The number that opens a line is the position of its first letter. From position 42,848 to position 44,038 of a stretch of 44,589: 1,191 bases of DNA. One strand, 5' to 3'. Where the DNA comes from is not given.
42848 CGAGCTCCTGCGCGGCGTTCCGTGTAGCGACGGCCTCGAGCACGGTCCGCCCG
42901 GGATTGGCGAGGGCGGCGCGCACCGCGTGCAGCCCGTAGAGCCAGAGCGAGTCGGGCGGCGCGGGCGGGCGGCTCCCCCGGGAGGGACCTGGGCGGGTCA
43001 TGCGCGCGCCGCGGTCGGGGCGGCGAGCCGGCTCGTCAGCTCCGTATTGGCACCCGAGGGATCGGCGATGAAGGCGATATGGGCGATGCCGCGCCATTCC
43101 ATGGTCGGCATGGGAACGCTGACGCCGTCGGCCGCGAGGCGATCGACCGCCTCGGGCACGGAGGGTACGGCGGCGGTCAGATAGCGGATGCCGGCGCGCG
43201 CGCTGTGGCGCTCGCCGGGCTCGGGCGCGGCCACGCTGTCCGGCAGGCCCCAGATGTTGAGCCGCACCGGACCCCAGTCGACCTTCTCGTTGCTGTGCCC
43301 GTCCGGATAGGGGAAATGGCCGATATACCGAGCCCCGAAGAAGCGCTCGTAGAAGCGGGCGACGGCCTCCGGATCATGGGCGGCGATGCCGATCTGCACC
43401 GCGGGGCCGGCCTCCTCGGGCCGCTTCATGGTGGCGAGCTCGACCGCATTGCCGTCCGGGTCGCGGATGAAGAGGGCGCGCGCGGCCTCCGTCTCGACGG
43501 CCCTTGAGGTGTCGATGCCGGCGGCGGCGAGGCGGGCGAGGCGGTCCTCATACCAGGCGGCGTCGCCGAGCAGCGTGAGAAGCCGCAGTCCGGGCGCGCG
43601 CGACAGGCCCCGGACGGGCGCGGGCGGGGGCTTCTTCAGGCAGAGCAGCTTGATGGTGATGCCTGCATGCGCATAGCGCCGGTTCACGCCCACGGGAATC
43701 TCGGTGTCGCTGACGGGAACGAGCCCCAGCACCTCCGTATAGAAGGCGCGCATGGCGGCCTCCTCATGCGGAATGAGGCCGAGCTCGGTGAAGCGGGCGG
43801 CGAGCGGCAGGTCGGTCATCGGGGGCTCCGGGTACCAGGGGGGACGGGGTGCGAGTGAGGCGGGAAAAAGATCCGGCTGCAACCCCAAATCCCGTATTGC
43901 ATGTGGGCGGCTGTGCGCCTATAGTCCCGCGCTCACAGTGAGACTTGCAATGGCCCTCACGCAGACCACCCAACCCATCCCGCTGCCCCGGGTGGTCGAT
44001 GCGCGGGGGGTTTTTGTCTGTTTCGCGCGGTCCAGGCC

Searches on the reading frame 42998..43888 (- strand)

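Call 26: search_protein_families(library=pfam, proteins=[window:42998-43888:-], max_evalue=0.00001)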
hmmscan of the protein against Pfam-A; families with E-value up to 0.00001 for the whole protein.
window:42998-43888:- (296 aa): 2 families
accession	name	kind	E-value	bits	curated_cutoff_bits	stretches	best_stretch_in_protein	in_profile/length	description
PF00903.31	Glyoxalase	-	5.3e-15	56.3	20.6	1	165-283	4-120/121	Glyoxalase/Bleomycin resistance protein/Dioxygenase superfamily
PF18029.7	Glyoxalase_6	-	2.6e-08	34.9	23.6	0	166-283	2-104/106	Glyoxalase-like domain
